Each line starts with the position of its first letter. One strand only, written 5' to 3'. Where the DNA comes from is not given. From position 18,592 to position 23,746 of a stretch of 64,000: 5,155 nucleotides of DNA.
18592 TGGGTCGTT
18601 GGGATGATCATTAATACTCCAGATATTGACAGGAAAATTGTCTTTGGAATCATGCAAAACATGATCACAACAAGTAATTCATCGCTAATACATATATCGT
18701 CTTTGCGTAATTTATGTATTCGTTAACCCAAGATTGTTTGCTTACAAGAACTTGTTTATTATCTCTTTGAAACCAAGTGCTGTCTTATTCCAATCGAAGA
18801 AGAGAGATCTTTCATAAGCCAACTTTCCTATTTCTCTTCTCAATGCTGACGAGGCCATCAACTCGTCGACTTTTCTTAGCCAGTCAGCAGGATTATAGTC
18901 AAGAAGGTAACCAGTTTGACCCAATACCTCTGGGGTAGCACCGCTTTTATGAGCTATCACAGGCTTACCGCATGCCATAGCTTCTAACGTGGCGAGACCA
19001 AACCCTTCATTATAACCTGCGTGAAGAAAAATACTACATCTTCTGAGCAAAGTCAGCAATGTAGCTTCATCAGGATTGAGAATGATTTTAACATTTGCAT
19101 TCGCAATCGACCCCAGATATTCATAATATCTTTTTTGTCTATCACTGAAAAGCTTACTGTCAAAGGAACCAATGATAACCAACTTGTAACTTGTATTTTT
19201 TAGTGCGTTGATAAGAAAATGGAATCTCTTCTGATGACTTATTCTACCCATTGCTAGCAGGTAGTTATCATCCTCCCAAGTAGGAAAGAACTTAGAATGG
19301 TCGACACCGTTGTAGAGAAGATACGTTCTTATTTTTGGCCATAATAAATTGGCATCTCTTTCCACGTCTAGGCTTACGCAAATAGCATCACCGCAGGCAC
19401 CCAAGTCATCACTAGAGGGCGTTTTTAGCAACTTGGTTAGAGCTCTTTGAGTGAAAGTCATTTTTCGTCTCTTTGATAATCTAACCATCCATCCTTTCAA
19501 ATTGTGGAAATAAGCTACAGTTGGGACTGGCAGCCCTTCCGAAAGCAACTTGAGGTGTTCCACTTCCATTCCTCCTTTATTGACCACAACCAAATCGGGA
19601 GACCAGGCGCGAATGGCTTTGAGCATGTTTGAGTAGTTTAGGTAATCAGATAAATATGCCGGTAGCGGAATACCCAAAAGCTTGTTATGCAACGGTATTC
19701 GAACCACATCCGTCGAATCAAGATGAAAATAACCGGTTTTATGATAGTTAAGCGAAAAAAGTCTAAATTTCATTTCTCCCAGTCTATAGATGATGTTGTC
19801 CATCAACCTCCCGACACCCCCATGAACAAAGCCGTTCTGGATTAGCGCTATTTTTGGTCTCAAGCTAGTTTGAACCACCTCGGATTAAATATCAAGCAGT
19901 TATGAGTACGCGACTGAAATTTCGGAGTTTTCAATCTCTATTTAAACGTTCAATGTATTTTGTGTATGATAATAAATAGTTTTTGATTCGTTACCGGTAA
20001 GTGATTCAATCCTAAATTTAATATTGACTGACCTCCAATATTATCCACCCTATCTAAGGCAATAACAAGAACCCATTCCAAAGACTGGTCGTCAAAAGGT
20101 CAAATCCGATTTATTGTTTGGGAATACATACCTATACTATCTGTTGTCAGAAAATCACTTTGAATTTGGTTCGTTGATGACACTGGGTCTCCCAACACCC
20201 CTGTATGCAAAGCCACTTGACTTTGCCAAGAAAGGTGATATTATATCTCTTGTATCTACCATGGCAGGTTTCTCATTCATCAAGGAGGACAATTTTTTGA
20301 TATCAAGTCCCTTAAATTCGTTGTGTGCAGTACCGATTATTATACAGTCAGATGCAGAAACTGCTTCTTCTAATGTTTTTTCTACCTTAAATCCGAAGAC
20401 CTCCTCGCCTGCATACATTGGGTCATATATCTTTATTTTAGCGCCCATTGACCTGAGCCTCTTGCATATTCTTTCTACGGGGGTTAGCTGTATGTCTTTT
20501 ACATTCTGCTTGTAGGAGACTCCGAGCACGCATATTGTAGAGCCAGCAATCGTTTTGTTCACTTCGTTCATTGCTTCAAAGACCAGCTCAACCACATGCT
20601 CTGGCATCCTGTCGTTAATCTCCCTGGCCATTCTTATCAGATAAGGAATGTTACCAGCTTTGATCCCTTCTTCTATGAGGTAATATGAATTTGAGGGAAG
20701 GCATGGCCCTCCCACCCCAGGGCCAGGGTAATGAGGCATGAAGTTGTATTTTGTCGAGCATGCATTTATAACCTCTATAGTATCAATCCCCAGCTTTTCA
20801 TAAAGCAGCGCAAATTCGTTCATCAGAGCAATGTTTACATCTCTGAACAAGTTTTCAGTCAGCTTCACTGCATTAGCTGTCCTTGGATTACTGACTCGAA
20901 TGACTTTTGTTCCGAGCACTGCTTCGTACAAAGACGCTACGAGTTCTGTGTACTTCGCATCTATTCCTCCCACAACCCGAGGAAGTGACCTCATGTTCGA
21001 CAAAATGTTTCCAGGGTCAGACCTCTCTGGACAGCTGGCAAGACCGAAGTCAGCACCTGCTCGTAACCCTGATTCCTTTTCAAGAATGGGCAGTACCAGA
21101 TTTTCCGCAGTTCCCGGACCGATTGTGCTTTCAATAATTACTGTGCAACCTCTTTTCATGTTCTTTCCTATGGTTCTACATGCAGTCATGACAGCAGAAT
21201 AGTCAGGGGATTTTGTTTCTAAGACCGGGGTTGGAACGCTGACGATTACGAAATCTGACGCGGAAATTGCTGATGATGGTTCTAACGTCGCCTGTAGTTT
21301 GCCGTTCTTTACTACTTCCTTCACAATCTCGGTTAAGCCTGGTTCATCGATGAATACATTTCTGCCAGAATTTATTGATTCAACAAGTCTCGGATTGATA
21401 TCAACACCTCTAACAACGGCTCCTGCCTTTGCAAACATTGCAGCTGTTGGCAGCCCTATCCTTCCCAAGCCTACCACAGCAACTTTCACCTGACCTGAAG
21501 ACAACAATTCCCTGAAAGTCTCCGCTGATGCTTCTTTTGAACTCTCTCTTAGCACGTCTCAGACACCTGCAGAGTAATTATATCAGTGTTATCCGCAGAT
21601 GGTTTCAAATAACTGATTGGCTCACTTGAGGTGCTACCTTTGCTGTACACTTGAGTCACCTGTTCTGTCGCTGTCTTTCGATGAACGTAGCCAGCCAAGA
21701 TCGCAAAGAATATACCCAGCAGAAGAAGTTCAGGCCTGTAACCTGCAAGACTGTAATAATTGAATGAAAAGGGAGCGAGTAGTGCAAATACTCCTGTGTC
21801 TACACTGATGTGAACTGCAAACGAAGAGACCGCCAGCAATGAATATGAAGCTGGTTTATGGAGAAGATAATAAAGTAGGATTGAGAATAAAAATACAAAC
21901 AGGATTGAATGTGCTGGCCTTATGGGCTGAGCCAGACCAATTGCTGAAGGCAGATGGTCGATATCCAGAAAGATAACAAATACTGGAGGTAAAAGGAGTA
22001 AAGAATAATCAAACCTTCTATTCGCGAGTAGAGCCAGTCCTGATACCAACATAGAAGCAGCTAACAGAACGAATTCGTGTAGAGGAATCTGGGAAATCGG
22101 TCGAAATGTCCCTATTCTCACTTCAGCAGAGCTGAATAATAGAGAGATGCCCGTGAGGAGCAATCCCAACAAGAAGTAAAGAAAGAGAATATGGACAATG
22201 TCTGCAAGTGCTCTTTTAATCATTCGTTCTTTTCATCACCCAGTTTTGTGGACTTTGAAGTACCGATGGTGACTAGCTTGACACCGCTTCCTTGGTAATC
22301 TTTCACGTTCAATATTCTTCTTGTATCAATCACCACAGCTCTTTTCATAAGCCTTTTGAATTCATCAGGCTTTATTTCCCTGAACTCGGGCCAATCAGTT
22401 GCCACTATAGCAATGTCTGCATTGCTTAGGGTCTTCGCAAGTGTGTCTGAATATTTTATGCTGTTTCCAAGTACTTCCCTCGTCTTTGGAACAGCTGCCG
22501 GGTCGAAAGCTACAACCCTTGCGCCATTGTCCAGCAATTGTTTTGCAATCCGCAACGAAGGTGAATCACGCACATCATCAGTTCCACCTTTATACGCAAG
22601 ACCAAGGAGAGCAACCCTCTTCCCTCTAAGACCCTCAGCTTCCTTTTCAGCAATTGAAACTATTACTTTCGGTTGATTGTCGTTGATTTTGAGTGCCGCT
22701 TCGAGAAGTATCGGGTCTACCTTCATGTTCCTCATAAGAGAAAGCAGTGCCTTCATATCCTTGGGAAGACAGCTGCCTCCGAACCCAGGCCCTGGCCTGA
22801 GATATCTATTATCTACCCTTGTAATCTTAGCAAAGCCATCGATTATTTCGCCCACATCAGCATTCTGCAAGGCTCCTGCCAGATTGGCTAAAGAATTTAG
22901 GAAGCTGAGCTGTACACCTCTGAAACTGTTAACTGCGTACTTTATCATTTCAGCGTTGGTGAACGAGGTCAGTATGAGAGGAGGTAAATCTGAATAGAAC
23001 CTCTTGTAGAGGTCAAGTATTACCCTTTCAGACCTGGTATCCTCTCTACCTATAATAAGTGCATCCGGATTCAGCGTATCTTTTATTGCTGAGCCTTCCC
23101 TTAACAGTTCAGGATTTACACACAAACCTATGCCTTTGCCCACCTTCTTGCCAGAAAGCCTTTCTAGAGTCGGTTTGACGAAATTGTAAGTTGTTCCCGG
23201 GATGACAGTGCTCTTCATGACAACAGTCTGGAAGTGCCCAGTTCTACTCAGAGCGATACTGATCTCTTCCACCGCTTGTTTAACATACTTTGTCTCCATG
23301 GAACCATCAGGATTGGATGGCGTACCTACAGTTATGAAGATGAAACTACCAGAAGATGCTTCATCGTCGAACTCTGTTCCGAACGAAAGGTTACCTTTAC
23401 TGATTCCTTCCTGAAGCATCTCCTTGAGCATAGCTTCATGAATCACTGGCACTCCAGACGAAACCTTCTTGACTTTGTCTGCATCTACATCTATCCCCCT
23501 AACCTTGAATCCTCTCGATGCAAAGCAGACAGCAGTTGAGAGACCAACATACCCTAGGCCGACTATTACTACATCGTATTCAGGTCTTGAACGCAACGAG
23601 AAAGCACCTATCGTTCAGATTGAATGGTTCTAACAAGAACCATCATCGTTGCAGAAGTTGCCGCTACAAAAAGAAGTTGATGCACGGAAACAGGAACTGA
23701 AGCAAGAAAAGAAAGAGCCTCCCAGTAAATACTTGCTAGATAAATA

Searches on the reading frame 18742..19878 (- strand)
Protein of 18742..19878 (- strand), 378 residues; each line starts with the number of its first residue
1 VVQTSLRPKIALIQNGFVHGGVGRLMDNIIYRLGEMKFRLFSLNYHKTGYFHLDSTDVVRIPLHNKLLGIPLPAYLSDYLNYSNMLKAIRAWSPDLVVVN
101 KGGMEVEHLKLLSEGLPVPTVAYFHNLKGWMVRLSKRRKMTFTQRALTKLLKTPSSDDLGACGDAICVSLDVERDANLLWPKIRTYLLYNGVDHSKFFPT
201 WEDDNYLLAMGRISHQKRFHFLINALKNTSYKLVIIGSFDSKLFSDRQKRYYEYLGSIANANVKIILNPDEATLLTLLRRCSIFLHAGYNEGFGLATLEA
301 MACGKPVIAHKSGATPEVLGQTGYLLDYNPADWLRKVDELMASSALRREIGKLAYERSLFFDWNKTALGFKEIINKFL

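Call 9: search_protein_families(library=pfam, proteins=[window:18742-19878:-], max_evalue=0.001)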
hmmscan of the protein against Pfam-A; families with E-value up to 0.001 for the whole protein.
window:18742-19878:- (378 aa): 5 families
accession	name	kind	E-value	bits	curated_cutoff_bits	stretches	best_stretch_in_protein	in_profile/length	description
PF00534.26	Glycos_transf_1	-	1.3e-27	96.9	26.4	1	202-356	13-171/172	Glycosyl transferases group 1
PF13692.12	Glyco_trans_1_4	-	2.1e-19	70.7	27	1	206-342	3-141/142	Glycosyl transferases group 1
PF13439.12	Glyco_transf_4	-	1e-08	35.8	28.5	1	20-195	2-169/170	Glycosyltransferase Family 4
PF20706.3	GT4-conflict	-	1.7e-08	34.3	26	1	207-313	200-315/385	Family 4 Glycosyltransferase in conflict systems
PF13524.12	Glyco_trans_1_2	-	2.1e-07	31.5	25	1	220-359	3-130/144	Glycosyl transferase-like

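Call 28: search_protein_families(library=ncbifam, proteins=[window:18742-19878:-], max_evalue=0.01)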
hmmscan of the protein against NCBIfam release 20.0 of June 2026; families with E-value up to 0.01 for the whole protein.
window:18742-19878:- (378 aa): 25 families
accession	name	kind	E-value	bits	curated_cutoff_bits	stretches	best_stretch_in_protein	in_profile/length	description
NF053787.1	GlcN_PG_synth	equivalog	3.6e-15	55.7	480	1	203-345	196-328/361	N-acetylglucosaminyl phosphatidylglycerol synthase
TIGR02149.1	glgA_Coryne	subfamily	3.7e-15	55.9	302.4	1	205-368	205-381/391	glycogen synthase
TIGR03449.1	mycothiol_MshA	equivalog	7.8e-14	51.4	462.5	1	262-373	285-399/406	D-inositol-3-phosphate glycosyltransferase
NF041010.1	glycosy_Agl16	equivalog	4.9e-13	48.7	575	1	177-375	150-349/352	glycosylation protein Agl16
NF041876.1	EPS_EpsE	equivalog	1.3e-11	44.4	400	1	205-354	215-372/389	exopolysaccharide biosynthesis GT4 family glycosyltransferase EpsE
TIGR04047.1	MSMEG_0565_glyc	hypoth_equivalog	1.3e-11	44.3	259.85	1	165-325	142-321/373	MSMEG_0565 family glycosyltransferase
NF038298.1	EPS_HpsO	equivalog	1.3e-10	40.6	575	1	255-364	261-373/388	hormogonium polysaccharide biosynthesis glycosyltransferase HpsO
TIGR03088.1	stp2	hypoth_equivalog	4.5e-10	39.1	409.05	1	182-373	159-369/374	TIGR03088 family PEP-CTERM/XrtA system glycosyltransferase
TIGR03999.1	thiol_BshA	equivalog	1e-09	37.8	273.7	1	274-356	266-351/375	N-acetyl-alpha-D-glucosaminyl L-malate synthase BshA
NF050063.1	ProtGlycPglJ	equivalog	1.1e-09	38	500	1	201-367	191-356/363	N-acetylgalactosamine-N,N'-diacetylbacillosaminyl-diphospho-undecaprenol 4-alpha-N-acetylgalactosaminyltransferase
NF038255.1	exopoly_VpsD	equivalog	2.9e-09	36.3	300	1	54-314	65-316/381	VpsD family glycosyltransferase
NF038295.1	EPS_HpsP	equivalog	5.1e-07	29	550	1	202-363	205-373/388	hormogonium polysaccharide biosynthesis glycosyltransferase HpsP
NF038229.1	Glyco4_Geo_Pelo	equivalog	3.4e-06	26.3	400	1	275-354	232-312/338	GPMC system family 4 glycosyltransferase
TIGR02095.1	glgA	subfamily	8.9e-06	24.6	328.45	1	206-313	296-401/477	glycogen/starch synthase, ADP-glucose type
NF047684.1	TeichurnBiosyTuaC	equivalog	2.5e-05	23.4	550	1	203-351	218-362/391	teichuronic acid biosynthesis protein TuaC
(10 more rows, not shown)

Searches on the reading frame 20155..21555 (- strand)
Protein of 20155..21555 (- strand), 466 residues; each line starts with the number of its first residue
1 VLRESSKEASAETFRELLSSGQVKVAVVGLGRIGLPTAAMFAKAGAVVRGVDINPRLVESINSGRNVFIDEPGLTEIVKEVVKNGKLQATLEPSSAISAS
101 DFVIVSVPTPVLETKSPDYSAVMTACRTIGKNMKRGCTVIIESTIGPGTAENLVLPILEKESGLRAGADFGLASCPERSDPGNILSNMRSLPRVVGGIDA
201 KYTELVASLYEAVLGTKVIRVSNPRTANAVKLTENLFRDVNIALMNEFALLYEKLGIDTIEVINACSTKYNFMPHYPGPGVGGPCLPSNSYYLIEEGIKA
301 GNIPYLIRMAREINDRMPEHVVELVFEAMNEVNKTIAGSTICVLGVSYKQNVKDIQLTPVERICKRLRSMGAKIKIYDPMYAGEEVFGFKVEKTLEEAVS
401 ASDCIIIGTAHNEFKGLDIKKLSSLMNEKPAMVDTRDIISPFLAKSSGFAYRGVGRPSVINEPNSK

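Call 9: search_protein_families(library=pfam, proteins=[window:20155-21555:-], max_evalue=0.001)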
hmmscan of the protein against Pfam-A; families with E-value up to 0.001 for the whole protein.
window:20155-21555:- (466 aa): 8 families
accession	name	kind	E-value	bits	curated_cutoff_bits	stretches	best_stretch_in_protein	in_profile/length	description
PF03721.20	UDPG_MGDP_dh_N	-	2.7e-49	167.7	27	1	24-204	2-181/187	UDP-glucose/GDP-mannose dehydrogenase family, NAD binding domain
PF03720.21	UDPG_MGDP_dh_C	-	3e-25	89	30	1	343-440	2-102/103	UDP-glucose/GDP-mannose dehydrogenase family, UDP binding domain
PF00984.24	UDPG_MGDP_dh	-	1.8e-23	82.9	25.4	1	225-315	1-93/94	UDP-glucose/GDP-mannose dehydrogenase family, central domain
PF02826.25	2-Hacid_dh_C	-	2.3e-07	30.8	25.1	0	21-59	35-73/178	D-isomer specific 2-hydroxyacid dehydrogenase, NAD binding domain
PF01210.29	NAD_Gly3P_dh_N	-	1e-06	29.2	23.1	1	24-119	1-89/158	NAD-dependent glycerol-3-phosphate dehydrogenase N-terminus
PF03446.21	NAD_binding_2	-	9.2e-06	26.2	21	1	24-153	1-103/161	NAD binding domain of 6-phosphogluconate dehydrogenase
PF02737.24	3HCDH_N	-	0.0002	21.8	22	1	24-64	1-41/180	3-hydroxyacyl-CoA dehydrogenase, NAD binding domain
PF01262.27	AlaDh_PNT_C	-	0.0009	19.2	23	0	23-110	29-103/214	Alanine dehydrogenase/PNT, C-terminal domain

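Call 28: search_protein_families(library=ncbifam, proteins=[window:20155-21555:-], max_evalue=0.01)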
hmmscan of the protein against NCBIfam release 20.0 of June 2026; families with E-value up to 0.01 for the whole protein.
window:20155-21555:- (466 aa): 19 families
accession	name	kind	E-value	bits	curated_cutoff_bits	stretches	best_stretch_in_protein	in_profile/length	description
TIGR03026.1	NDP-sugDHase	subfamily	3.7e-124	414.7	189.8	1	24-437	2-413/413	nucleotide sugar dehydrogenase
NF040825.1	UDPMaNacDH_Arch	equivalog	2.1e-102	343.1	750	1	23-457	1-416/418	UDP-N-acetyl-D-mannosamine dehydrogenase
NF008286.0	PRK11064.1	equivalog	2.6e-76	256.9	459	1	24-424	5-409/420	UDP-N-acetyl-D-mannosamine dehydrogenase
NF011729.0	PRK15182.1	equivalog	1.7e-68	231.3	592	1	22-436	6-413/425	Vi polysaccharide biosynthesis UDP-N-acetylglucosamine C-6 dehydrogenase TviB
NF047673.2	TeichurnBiosyTuaD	equivalog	5.9e-59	200.3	700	1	24-461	3-436/439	UDP-glucose 6-dehydrogenase TuaD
NF041297.1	UDPGDh_AglM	equivalog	1.4e-56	192.3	670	1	24-441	2-419/429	UDP-glucose 6-dehydrogenase AglM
NF011631.0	PRK15057.1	equivalog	7.4e-16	58.2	757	1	24-416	2-374/388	UDP-glucose 6-dehydrogenase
TIGR01505.1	tartro_sem_red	equivalog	5.2e-10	39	340.75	1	24-265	1-203/291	2-hydroxy-3-oxopropionate reductase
TIGR01692.1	HIBADH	equivalog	2.4e-08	33.7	291.6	1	76-292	30-230/288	3-hydroxyisobutyrate dehydrogenase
NF043037.1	ThreonDh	equivalog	7.7e-06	25.5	350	1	23-63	3-43/297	L-threonate dehydrogenase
NF012005.0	PRK15461.1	equivalog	1.2e-05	24.7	348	0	24-61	3-40/298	sulfolactaldehyde 3-reductase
NF008592.0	PRK11559.1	equivalog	2.2e-05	23.9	397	1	75-265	35-206/296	2-hydroxy-3-oxopropionate reductase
NF000942.0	PRK00094.1-4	subfamily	5.8e-05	22.4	257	1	23-134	3-107/334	NAD(P)H-dependent glycerol-3-phosphate dehydrogenase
NF042925.1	FHMPC_DH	equivalog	6.7e-05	22.3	500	1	24-120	2-97/304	5-formyl-3-hydroxy-2-methylpyridine 4-carboxylate 5-dehydrogenase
TIGR03911.1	pyrrolys_PylD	equivalog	0.0015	17.8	150.05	1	16-62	137-185/266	3-methylornithyl-N6-L-lysine dehydrogenase PylD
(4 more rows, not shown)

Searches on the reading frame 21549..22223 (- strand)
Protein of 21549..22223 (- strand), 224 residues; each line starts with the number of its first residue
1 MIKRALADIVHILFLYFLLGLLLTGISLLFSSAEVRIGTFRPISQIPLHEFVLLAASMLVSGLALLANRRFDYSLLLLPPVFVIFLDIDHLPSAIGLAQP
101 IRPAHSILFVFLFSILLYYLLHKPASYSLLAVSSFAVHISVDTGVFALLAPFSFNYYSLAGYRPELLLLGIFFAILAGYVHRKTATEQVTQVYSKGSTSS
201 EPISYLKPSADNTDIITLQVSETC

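Call 9: search_protein_families(library=pfam, proteins=[window:21549-22223:-], max_evalue=0.001)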
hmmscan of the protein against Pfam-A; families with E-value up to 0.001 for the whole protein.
window:21549-22223:- (224 aa): 0 families

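Call 28: search_protein_families(library=ncbifam, proteins=[window:21549-22223:-], max_evalue=0.01)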
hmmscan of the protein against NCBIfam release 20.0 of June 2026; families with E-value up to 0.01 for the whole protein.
window:21549-22223:- (224 aa): 1 family
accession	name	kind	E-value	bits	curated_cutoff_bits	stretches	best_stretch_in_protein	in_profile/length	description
NF041014.1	pilin_ComGG_2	equivalog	0.0097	16.5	40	0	166-193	12-39/101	competence type IV pilus minor pilin ComGG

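Call 46: search_protein_families(library=pfam, alignment_id=A4, max_evalue=1)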
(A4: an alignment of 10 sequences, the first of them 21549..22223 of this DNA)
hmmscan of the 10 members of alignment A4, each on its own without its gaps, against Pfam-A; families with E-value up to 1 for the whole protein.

A. member 1, window:21549-22223:- (224 aa): 2 families
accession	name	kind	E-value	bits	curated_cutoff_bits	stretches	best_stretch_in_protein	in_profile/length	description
PF04307.19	YdjM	-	0.0061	16.5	29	1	75-179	27-146/176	YdjM inner membrane protein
PF07664.17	FeoB_C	-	0.99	9.6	26.6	1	166-185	4-24/54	Ferrous iron transport protein B C terminus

B. families by the number of members that match (of 10 scanned): 4 families
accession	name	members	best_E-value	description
PF04307.19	YdjM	4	1.5e-05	YdjM inner membrane protein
PF04247.17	SirB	1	0.23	Invasion gene expression up-regulator, SirB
PF11364.13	DUF3165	1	0.32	Protein of unknown function (DUF3165)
PF07664.17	FeoB_C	1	0.99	Ferrous iron transport protein B C terminus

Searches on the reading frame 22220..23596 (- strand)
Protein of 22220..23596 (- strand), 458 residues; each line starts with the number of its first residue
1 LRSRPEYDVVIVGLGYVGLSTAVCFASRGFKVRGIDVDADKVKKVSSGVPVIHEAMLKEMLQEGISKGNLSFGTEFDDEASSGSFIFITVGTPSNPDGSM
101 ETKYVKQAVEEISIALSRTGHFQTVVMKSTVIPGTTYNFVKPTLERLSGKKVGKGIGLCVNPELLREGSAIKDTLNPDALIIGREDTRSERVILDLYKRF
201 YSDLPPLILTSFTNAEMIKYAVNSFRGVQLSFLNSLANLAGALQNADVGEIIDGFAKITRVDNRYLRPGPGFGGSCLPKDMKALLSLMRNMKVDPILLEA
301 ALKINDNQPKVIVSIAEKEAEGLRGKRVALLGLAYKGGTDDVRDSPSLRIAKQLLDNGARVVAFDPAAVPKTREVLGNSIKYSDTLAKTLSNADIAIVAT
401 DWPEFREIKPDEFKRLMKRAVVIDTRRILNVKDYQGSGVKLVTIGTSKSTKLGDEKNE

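Call 9: search_protein_families(library=pfam, proteins=[window:22220-23596:-], max_evalue=0.001)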
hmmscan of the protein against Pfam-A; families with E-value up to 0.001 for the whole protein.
window:22220-23596:- (458 aa): 8 families
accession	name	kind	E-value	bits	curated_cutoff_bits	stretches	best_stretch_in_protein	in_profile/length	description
PF03721.20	UDPG_MGDP_dh_N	-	9.5e-50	169.2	27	1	9-192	3-183/187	UDP-glucose/GDP-mannose dehydrogenase family, NAD binding domain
PF03720.21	UDPG_MGDP_dh_C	-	2.2e-31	108.7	30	1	329-430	1-102/103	UDP-glucose/GDP-mannose dehydrogenase family, UDP binding domain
PF00984.24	UDPG_MGDP_dh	-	5.5e-27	94.1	25.4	1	214-306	2-93/94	UDP-glucose/GDP-mannose dehydrogenase family, central domain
PF02737.24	3HCDH_N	-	9e-05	22.9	22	1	9-49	2-42/180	3-hydroxyacyl-CoA dehydrogenase, NAD binding domain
PF03446.21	NAD_binding_2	-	0.00019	21.9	21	0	9-48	2-41/161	NAD binding domain of 6-phosphogluconate dehydrogenase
PF02826.25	2-Hacid_dh_C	-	0.00019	21.3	25.1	0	8-46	38-76/178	D-isomer specific 2-hydroxyacid dehydrogenase, NAD binding domain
PF02254.24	TrkA_N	-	0.00033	21.4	23.8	0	9-57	1-50/116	TrkA-N domain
PF01266.30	DAO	-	0.00044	20.3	27.9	1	8-36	1-29/353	FAD dependent oxidoreductase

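Call 28: search_protein_families(library=ncbifam, proteins=[window:22220-23596:-], max_evalue=0.01)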
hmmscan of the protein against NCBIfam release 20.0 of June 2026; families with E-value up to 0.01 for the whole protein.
window:22220-23596:- (458 aa): 25 families
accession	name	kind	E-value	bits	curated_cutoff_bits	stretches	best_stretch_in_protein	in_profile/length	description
TIGR03026.1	NDP-sugDHase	subfamily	1.1e-126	423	189.8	1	8-427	2-413/413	nucleotide sugar dehydrogenase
NF041297.1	UDPGDh_AglM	equivalog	1.8e-109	366.6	670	1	8-433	2-421/429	UDP-glucose 6-dehydrogenase AglM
NF047673.2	TeichurnBiosyTuaD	equivalog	1e-97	328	700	1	9-446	4-431/439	UDP-glucose 6-dehydrogenase TuaD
NF040825.1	UDPMaNacDH_Arch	equivalog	4.2e-63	213.7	750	1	9-430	3-402/418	UDP-N-acetyl-D-mannosamine dehydrogenase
NF008286.0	PRK11064.1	equivalog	1.1e-46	159.3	459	1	9-428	6-418/420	UDP-N-acetyl-D-mannosamine dehydrogenase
NF011631.0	PRK15057.1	equivalog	5.9e-29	101.3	757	1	9-368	3-339/388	UDP-glucose 6-dehydrogenase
NF011729.0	PRK15182.1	equivalog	1.3e-22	80.1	592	1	6-427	6-414/425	Vi polysaccharide biosynthesis UDP-N-acetylglucosamine C-6 dehydrogenase TviB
TIGR03911.1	pyrrolys_PylD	equivalog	0.00011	21.4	150.05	1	6-52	145-191/266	3-methylornithyl-N6-L-lysine dehydrogenase PylD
NF041080.1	DGGGPL_reductase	equivalog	0.00011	21.2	580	1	6-47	1-43/447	digeranylgeranylglycerophospholipid reductase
NF004783.0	PRK06129.1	equivalog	0.00012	21.6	347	1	8-49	4-45/315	3-hydroxyacyl-CoA dehydrogenase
NF003993.0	PRK05472.2-2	equivalog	0.00025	20.7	217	1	6-63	83-143/212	redox-sensing transcriptional repressor Rex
TIGR02032.1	GG-red-SF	subfamily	0.00067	19.4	158.8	1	7-39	1-33/297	geranylgeranyl reductase family protein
NF006143.0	PRK08293.1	equivalog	0.00089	18.6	312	0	8-60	6-58/291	3-hydroxyacyl-CoA dehydrogenase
NF042925.1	FHMPC_DH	equivalog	0.00096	18.5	500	0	9-78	3-73/304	5-formyl-3-hydroxy-2-methylpyridine 4-carboxylate 5-dehydrogenase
NF005313.0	PRK06847.1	subfamily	0.0015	17.6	372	1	8-77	6-73/375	hypothetical protein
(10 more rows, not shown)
